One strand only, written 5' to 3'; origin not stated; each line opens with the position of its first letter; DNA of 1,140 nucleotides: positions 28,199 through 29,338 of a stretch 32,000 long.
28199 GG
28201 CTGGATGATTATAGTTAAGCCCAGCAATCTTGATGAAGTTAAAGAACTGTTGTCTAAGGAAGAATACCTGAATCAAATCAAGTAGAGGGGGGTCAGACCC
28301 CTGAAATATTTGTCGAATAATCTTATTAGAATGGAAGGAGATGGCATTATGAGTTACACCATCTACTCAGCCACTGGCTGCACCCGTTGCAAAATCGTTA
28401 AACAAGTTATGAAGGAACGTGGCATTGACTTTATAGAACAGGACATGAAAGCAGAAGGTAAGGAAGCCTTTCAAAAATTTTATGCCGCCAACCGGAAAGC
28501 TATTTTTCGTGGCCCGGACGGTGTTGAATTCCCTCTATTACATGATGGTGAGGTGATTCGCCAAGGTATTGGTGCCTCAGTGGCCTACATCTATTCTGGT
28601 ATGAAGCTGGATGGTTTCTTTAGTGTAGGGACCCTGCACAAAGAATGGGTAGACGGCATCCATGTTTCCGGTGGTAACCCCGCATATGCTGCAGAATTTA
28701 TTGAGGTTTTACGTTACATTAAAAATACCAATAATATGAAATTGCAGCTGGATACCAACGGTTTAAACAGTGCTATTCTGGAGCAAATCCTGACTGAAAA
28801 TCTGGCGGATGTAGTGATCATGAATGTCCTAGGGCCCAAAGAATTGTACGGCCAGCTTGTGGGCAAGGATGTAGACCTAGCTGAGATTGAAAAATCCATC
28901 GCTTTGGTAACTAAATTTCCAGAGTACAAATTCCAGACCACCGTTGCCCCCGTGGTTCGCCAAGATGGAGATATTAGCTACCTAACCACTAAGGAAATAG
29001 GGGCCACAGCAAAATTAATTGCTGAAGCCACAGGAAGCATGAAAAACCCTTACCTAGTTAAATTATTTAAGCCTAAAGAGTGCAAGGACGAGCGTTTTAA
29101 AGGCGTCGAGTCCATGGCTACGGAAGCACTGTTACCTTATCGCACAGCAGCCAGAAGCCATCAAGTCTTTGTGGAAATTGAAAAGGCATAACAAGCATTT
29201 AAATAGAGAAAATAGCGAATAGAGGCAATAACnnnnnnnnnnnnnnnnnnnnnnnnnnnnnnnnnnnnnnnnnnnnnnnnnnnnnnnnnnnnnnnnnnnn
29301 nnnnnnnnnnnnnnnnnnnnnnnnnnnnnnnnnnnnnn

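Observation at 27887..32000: Unexplained gcvH-like / Grx-fused radical-SAM-like / cytoplasmic ASST-like / lpd cluster: candidate lipoyl-dependent thiol-redox (or sulfur-relay) module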

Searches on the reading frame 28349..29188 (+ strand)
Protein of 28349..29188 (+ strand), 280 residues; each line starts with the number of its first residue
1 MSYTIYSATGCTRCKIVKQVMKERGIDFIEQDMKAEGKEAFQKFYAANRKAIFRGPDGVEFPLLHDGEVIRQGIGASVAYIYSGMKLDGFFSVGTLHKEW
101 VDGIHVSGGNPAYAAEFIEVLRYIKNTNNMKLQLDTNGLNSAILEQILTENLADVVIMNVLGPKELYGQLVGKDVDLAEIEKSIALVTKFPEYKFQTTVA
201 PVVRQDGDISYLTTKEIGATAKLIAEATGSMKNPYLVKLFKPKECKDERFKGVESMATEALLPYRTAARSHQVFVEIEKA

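Call 7: search_protein_families(library=pfam, proteins=[window:28349-29188:+], max_evalue=0.1)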
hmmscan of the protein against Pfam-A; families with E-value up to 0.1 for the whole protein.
window:28349-29188:+ (280 aa): 2 families
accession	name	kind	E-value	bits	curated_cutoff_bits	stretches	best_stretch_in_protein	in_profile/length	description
PF04055.27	Radical_SAM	-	9.4e-05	23.1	29.5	1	98-189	42-138/166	Radical SAM superfamily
PF00462.30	Glutaredoxin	-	0.00043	20.9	22.9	1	4-36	2-36/60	Glutaredoxin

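Call 8: search_protein_families(library=ncbifam, proteins=[window:28349-29188:+], max_evalue=0.1)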
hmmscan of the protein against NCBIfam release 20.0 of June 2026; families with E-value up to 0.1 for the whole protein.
window:28349-29188:+ (280 aa): 20 families
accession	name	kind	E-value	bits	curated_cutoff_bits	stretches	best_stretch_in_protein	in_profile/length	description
TIGR02495.1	NrdG2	equivalog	4.2e-19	68.6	131.15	1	98-213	60-177/193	anaerobic ribonucleoside-triphosphate reductase activating protein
TIGR02196.1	GlrX_YruB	hypoth_equivalog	5.9e-06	26.7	88.55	1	4-40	3-39/74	glutaredoxin-like protein, YruB-family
NF041212.1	Uxx_star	subfamily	8.4e-05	22.7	66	1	4-38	2-36/70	Uxx-star family glutaredoxin-like (seleno)protein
TIGR02194.1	GlrX_NrdH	subfamily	0.00015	21.9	85.75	1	4-36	2-34/72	glutaredoxin-like protein NrdH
TIGR04317.1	W_rSAM_matur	equivalog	0.00043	19.5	380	1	101-223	51-170/349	tungsten cofactor oxidoreductase radical SAM maturase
TIGR02493.1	PFLA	equivalog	0.00058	19.3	231.75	1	101-176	66-143/235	pyruvate formate-lyase-activating protein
TIGR04100.1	rSAM_pair_X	hypoth_equivalog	0.00077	19.1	262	1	109-156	71-119/197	TIGR04100 family radical SAM protein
TIGR04041.1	activase_YjjW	hypoth_equivalog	0.0011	18.4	250.2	1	98-188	106-194/276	YjjW family glycine radical enzyme activase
NF007657.0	PRK10329.1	equivalog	0.0015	18.6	131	1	1-37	1-39/81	glutaredoxin-like protein NrdH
NF001199.0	PRK00164.2-1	equivalog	0.0039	16.4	231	1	101-152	59-110/308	GTP 3',8-cyclase MoaA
TIGR02190.1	GlrX-dom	hypoth_equivalog_domain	0.0054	16.6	99.3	1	4-31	11-38/79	glutaredoxin-family domain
TIGR02200.1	GlrX_actino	hypoth_equivalog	0.0083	16.5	89.5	1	4-37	3-36/77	mycoredoxin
NF047338.1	gluta_UXX_star_3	exception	0.012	15.7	97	1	4-36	2-34/70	UXX-star (seleno)protein family 3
TIGR02668.1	moaA_archaeal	equivalog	0.013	14.5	325.25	1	100-140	56-96/303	GTP 3',8-cyclase MoaA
NF045702.1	rSAM_GDGT_ether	equivalog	0.014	14.1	450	1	103-154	138-188/486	tetraether lipid synthase Tes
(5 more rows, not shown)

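Call 11: find_homologous_proteins(query=window:28349-29188:+)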
Query window:28349-29188:+ (280 aa): 252 proteins with E <= 0.001 among 874 candidates; the best 120 are listed.
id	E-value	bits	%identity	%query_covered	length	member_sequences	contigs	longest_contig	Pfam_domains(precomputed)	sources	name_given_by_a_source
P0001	1.8e-181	619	100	100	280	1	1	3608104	-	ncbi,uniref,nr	ncbi:hypothetical protein Dred_0606 [Desulforamulus reducens MI-1]|uniref:Uncharacterized protein n=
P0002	2.3e-160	550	87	100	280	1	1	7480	-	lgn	-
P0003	7.4e-153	526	84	100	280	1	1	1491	-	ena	-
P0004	7.7e-153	525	85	100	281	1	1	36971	-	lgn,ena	-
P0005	3.4e-150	517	81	100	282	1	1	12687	-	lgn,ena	-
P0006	3.7e-150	517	82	100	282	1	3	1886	-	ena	-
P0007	7.3e-150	516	81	100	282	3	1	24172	-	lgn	-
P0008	1.5e-149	515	82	100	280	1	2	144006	-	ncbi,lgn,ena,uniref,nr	ncbi:glutaredoxin family protein [Desulforamulus aeronauticus]|uniref:Pyruvate formate lyase activat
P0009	2.3e-149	514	82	100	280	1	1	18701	-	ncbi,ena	-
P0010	5.2e-149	513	81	100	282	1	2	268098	-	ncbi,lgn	ncbi:hypothetical protein JCM14036_00290 [Desulfotomaculum defluvii]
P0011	1.3e-148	512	80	100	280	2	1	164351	-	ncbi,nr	ncbi:hypothetical protein N752_07970 [Desulforamulus aquiferis]|nr:hypothetical protein N752_07970 [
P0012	1.2e-143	495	78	100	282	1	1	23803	PF04055.28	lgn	-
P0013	2.2e-142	491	79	100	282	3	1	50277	-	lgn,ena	-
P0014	2.8e-142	491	79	100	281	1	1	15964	-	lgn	-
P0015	2.9e-138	478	76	100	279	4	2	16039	-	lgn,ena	-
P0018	1.3e-129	449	71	100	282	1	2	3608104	-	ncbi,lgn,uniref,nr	ncbi:hypothetical protein Dred_0364 [Desulforamulus reducens MI-1]|uniref:Glutaredoxin n=1 Tax=Desul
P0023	2.1e-117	409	65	100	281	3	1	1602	PF00462.31,PF04055.28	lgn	-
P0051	6.0e-110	385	63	100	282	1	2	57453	PF04055.28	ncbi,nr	ncbi:MAG: hypothetical protein K9L17_10120 [Clostridiales bacterium]|nr:hypothetical protein [Clostr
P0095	1.6e-97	344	58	95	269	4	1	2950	PF04055.28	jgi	-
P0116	2.8e-93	330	52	100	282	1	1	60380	PF04055.28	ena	-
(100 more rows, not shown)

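Call 12: find_encoding_contigs(protein=P0001, flank=10000, max_places=3)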
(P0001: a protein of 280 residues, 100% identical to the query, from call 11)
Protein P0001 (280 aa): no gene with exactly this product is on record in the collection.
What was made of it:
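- Tried and rejected: Looking up D. reducens's own contig to see beyond the window failed, because the protein is not on record (call 12).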

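Call 13: find_encoding_contigs(protein=P0018, flank=10000, max_places=3)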
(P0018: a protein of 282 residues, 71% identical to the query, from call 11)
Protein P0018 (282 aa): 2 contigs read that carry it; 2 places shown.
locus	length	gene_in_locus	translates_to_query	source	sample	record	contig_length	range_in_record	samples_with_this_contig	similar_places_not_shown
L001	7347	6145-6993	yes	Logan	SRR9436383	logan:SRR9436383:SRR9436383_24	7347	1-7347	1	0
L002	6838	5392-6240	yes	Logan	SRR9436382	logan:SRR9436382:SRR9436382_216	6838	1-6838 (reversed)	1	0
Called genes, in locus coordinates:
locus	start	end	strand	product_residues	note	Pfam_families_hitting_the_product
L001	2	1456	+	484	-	?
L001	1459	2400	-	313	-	PF00126:HTH_1, PF03466:LysR_substrate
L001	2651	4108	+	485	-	PF14269:Arylsulfotran_2, PF05935:Arylsulfotrans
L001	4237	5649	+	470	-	PF00939:Na_sulph_symp, PF03600:CitMHS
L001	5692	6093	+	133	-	PF01597:GCV_H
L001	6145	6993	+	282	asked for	-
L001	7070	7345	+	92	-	?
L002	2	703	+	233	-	?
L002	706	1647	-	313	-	PF00126:HTH_1, PF03466:LysR_substrate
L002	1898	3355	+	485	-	PF14269:Arylsulfotran_2, PF05935:Arylsulfotrans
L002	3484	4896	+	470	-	PF00939:Na_sulph_symp, PF03600:CitMHS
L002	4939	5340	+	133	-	PF01597:GCV_H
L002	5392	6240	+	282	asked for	-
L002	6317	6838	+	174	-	?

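Call 17: find_related_loci(query=A1, collection=genome_contigs, flank=10000)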
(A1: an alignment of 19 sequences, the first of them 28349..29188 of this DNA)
Query A1 (280 aa) in genome_contigs; peptide patterns used: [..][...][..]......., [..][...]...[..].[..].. (x = any residue, [..] = any of these).
180 stretches matched a pattern; 87 encode a relative of the query (tblastn E <= 1e-3); the best 80 are kept; 80 distinct loci.
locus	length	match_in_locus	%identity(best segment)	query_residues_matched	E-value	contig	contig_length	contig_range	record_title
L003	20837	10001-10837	82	1-279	5e-159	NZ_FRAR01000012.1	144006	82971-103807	Desulforamulus aeronauticus DSM 10349, whole genome shotgun sequence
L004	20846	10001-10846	82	1-280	7e-159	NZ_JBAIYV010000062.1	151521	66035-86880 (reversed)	Desulfotomaculum sp. 1211_IL3151 NODE_7_length_151521_cov_25.143612, whole genome shotgun sequence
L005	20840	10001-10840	79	1-280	2e-157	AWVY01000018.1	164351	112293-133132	Desulforamulus aquiferis strain Bs105 00219, whole genome shotgun sequence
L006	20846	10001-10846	70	1-280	2e-138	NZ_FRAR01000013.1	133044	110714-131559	Desulforamulus aeronauticus DSM 10349, whole genome shotgun sequence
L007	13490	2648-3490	65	1-279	8e-126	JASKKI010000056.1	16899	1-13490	MAG: Clostridia bacterium isolate DJKA51_ANT-F21_bin.3 scaffold_557, whole genome shotgun sequence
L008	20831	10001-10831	65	5-279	1e-123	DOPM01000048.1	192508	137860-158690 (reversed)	MAG TPA_asm: Desulfosporosinus sp. isolate UBA8487 contig_366, whole genome shotgun sequence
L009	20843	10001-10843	65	1-279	4e-123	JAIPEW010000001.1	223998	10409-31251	MAG: Clostridiales bacterium isolate Tobar18m-G8 Tobar18m-C3, whole genome shotgun sequence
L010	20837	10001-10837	66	1-280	5e-123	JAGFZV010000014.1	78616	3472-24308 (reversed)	MAG: Bacillota bacterium isolate CTSoil_073 scaffold_114, whole genome shotgun sequence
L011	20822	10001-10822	64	4-278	9e-123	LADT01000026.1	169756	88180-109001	MAG: Clostridiaceae bacterium BRH_c20a BRHa_1003380, whole genome shotgun sequence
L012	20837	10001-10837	64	1-280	5e-122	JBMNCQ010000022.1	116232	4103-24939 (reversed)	MAG: Peptococcaceae bacterium isolate Bins.048 NODE_419, whole genome shotgun sequence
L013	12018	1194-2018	61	1-278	2e-121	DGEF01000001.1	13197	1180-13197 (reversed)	MAG TPA_asm: Peptococcaceae bacterium UBA3933 UBA3933_contig_15491, whole genome shotgun sequence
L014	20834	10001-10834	60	4-279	5e-119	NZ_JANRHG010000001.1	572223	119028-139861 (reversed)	Neomoorella sulfitireducens strain SLA38 1, whole genome shotgun sequence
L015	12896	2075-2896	61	4-278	9e-119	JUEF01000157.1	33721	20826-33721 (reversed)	MAG: Peptococcaceae bacterium BICA1-8 BICA1a_1199950, whole genome shotgun sequence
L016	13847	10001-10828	59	1-279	2e-117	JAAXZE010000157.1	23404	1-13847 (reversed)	MAG: Clostridia bacterium isolate AS01afH2WH_13 28161_AS01, whole genome shotgun sequence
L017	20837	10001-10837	63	1-279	1e-116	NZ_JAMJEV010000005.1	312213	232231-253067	Desulfosporosinus nitroreducens strain P130 NODE_5_length_312213_cov_151.622117, whole genome shotgun sequence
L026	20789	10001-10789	56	1-279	2e-102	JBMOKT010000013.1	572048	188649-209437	MAG: Bacillota bacterium isolate Betzabe_MAG005 MAG005_13, whole genome shotgun sequence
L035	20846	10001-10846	52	1-280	1e-96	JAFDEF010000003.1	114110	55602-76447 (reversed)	MAG: Deltaproteobacteria bacterium isolate Meg19_1012_Bin_503 Meg19_1012_Bin_503_scaffold_84, whole genome shotgun seque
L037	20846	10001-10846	48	1-280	2e-93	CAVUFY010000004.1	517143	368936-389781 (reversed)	MAG: uncultured delta proteobacterium isolate MFD02416.bin.2.150 genome assembly, contig: contig_14980, whole genome sho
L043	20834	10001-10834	50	1-279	3e-91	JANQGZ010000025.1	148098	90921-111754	MAG: SAR324 cluster bacterium isolate PL23b_bin.72 k99_1273382, whole genome shotgun sequence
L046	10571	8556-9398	50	1-279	1e-89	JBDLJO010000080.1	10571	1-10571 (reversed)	MAG: Chloroflexota bacterium isolate MAG099 MAG099_80, whole genome shotgun sequence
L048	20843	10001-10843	48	1-279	2e-89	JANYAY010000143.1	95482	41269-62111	MAG: Deltaproteobacteria bacterium isolate GL140_5_metabat_391 GL140_5_k141_3311542, whole genome shotgun sequence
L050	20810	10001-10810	47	1-275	5e-86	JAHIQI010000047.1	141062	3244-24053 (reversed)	MAG: Proteobacteria bacterium isolate KR46_Ju.mb.16 KR46_Ju.mb.16_k141_55443, whole genome shotgun sequence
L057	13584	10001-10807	45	1-274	3e-82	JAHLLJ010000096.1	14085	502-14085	MAG: Deltaproteobacteria bacterium isolate MAG101 NODE_5283_length_14085_cov_219.494440, whole genome shotgun sequence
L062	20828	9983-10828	45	1-280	7e-76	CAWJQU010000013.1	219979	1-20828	MAG: uncultured delta proteobacterium isolate MFD03804.bin.2.191 genome assembly, contig: contig_75132, whole genome sho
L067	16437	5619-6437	39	1-279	5e-63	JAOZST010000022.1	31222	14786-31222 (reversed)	MAG: Desulfobacteraceae bacterium isolate GMC6.metabat2.94 GMC6_768_length_31222_cov_12.592069, whole genome shotgun seq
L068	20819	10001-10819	38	1-279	1e-61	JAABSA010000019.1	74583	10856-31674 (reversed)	MAG: Desulfotignum sp. isolate S09.Bin188 NODE_19_length_74583_cov_8.04382, whole genome shotgun sequence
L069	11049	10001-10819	39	1-279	9e-60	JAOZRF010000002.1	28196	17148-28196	MAG: Desulfobacula sp. isolate GMC6.concoct.225_sub GMC6_943_length_28196_cov_6.301411, whole genome shotgun sequence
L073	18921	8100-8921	35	1-280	6e-55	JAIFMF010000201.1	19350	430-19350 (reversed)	MAG: Desulfobacula sp. isolate bin_26 scaffold_2649, whole genome shotgun sequence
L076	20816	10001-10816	35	1-279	1e-50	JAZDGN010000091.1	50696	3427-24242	MAG: Pseudomonadota bacterium isolate MEGAHIT-group-0.269 k141_14346484, whole genome shotgun sequence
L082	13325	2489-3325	82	1-279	1e-158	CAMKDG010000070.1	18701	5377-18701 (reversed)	MAG: uncultured Desulfotomaculum sp. isolate SRR12377472_bin.7_metawrap_v1.3_MAG genome assembly, contig: SRR12377472_88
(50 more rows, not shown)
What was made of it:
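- By record name, most hosts are sulfate or sulfite reducers (call 17).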

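Call 24: search_solved_structures(query=A1, max_evalue=1, show_alignments=2)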
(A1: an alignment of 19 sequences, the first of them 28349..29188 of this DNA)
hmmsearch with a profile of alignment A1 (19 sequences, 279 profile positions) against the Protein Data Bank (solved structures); distinct sequences matched with E-value up to 1: 32.
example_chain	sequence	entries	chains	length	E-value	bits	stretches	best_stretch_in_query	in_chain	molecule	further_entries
3zij_A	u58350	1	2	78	0.00019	24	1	3-45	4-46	THIOREDOXIN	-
3zit_A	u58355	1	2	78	0.00063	22.3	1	3-45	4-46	THIOREDOXIN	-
7c10_A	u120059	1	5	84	0.0017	20.9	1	3-37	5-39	Glutaredoxin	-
8b9x_A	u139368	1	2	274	0.0075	18.8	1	182-226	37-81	DDRGK domain-containing protein 1,E3 UFM1-protein ligase 1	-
4hs1_A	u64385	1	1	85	0.014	18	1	1-36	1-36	Glutaredoxin NrdH, putative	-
6ghb_A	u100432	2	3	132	0.024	17.1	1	3-36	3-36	Regulatory protein Spx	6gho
1z3e_A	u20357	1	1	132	0.024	17.1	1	3-36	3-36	Regulatory protein spx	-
7f75_G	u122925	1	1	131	0.026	17.1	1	3-36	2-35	transcriptional regulator Spx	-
3gfk_A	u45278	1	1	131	0.027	17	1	3-36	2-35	Regulatory protein spx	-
1r7h_A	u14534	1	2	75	0.031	16.8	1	1-35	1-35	NrdH-redoxin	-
8c0d_B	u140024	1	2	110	0.035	16.6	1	181-226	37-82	DDRGK domain-containing protein 1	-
3lgc_A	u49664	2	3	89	0.036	16.6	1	1-36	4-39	Glutaredoxin 1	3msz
1h75_A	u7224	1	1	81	0.068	15.7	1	1-32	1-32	GLUTAREDOXIN-LIKE PROTEIN NRDH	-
4f2i_A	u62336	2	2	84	0.07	15.6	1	3-36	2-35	Glutaredoxin NrdH, putative | Glutaredoxin-like protein NrdH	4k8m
7c12_A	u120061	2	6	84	0.083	15.4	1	3-37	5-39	Glutaredoxin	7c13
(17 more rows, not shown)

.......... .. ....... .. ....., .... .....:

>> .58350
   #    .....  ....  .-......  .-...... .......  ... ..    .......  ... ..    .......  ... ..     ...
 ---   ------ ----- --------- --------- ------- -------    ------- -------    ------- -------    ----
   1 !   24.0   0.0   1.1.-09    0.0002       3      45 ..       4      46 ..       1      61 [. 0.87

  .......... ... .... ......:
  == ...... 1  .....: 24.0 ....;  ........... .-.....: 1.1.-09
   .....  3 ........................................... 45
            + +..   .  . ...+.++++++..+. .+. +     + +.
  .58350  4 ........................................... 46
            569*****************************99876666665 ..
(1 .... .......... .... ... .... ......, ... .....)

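Call 36: predict_structure(alignment_id=A1)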
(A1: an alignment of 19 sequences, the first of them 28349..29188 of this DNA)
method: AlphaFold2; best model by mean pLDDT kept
length: 280 residues; sequences in the alignment: 19
mean_pLDDT: 94.1   pTM: 0.89
mean pLDDT of the five models: 94.1, 93.9, 93.9, 93.7, 92.9
residues with pLDDT >= 90: 240; 70-90: 38; 50-70: 2; < 50: 0
segments of 3 or more residues with pLDDT < 50: none
pLDDT, mean of each block of 10 residues (from residue 1): 89 93 95 92 94 87 94 95 95 85 95 98 94 97 98 98 95 94 98 97 92 98 98 97 88 91 96 89
secondary structure, 60 per line:
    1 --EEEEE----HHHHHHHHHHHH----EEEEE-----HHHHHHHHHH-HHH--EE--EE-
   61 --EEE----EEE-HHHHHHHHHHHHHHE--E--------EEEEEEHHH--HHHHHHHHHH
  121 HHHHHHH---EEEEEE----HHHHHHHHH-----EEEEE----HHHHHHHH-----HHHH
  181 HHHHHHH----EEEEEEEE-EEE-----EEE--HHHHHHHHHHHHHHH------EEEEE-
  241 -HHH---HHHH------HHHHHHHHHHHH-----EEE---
elements in order: E3-7 H12-23 E28-32 H38-47 E63-65 E70-72 H74-87 E100-105 H111-127 E131-136 H141-149 E155-159 H164-171 H177-187 E192-199 E201-203 E209-211 H214-228 E235-239 H248-251 H258-269 E275-277

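Call 41: fold_search(model_id=the predicted structure, library=pdb)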
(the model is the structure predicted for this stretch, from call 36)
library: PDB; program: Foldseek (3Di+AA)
matches with E <= 10: 1557; with E <= 0.001: 11
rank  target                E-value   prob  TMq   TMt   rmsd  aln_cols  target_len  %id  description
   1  8vdw_A                1.6e-04  1.00  0.45  0.40   7.9       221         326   11  X-Ray Crystal Structure of the biotin synthase from V. parvula (released 2024-01-24)
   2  8trw_A                1.8e-04  1.00  0.42  0.41   4.7       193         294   13  Structure of human LIAS (released 2025-06-11)
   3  1h75                  2.4e-04  1.00  0.21  0.71   2.5        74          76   27  Structural basis for the thioredoxin-like activity profile of the glutaredoxin-like protein NrdH-redoxin from Escherichi (released 2001-08-09)
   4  8fo0                  2.5e-04  1.00  0.45  0.51   4.4       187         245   17  The structure of a crystallizable variant of E. coli pyruvate formate-lyase activating enzyme bound to a partially cleav (released 2023-05-24)
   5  6b4c_C                4.6e-04  1.00  0.43  0.46   4.2       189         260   12  Structure of Viperin from Trichoderma virens (released 2018-07-25)
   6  5exk_G                4.9e-04  1.00  0.41  0.39   7.0       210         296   15  Crystal structure of M. tuberculosis lipoyl synthase with 6-thiooctanoyl peptide intermediate (released 2016-08-10)
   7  6b4c_J                5.6e-04  1.00  0.44  0.47   4.0       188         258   12  Structure of Viperin from Trichoderma virens (released 2018-07-25)
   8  6b4c_A                5.6e-04  1.00  0.43  0.46   4.7       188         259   12  Structure of Viperin from Trichoderma virens (released 2018-07-25)
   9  8vdw_B                5.6e-04  1.00  0.42  0.37   4.9       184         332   12  X-Ray Crystal Structure of the biotin synthase from V. parvula (released 2024-01-24)
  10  4u0o                  7.5e-04  1.00  0.45  0.46   6.1       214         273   14  Crystal structure of Thermosynechococcus elongatus Lipoyl Synthase 2 complexed with MTA and DTT (released 2014-08-20)
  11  8hzv_A                9.0e-04  1.00  0.41  0.26   5.4       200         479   12  The crystal structure of a Radical SAM Enzyme DesII (released 2024-07-10)
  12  3can                  1.1e-03  1.00  0.44  0.71   4.0       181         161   14  Crystal structure of a domain of pyruvate-formate lyase-activating enzyme from Bacteroides vulgatus ATCC 8482 (released 2008-03-04)
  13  5exk_C                1.1e-03  1.00  0.41  0.39   6.6       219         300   16  Crystal structure of M. tuberculosis lipoyl synthase with 6-thiooctanoyl peptide intermediate (released 2016-08-10)
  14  5exk_E                1.3e-03  1.00  0.44  0.41   6.5       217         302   12  Crystal structure of M. tuberculosis lipoyl synthase with 6-thiooctanoyl peptide intermediate (released 2016-08-10)
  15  7bi7_A                1.6e-03  1.00  0.43  0.44   4.2       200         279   14  An Unexpected P-Cluster like Intermediate En Route to the Nitrogenase FeMo-co (released 2021-03-10)
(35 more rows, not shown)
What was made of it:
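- On Radical SAM superfamily (PF04055): Foldseek hits include BioB, LIAS/LipA, PflA and viperin (E 1e-4 to 1e-3) (calls 36, 41).
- On Glutaredoxin / NrdH-like redoxin: The structural match to NrdH (1h75) has TM 0.71 on the target (call 41).
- Closest known: NrdG2-type radical-SAM activases and NrdH redoxins of ribonucleotide reductases. Same: The N-terminal domain superposes on NrdH (PDB 1h75; call 41).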
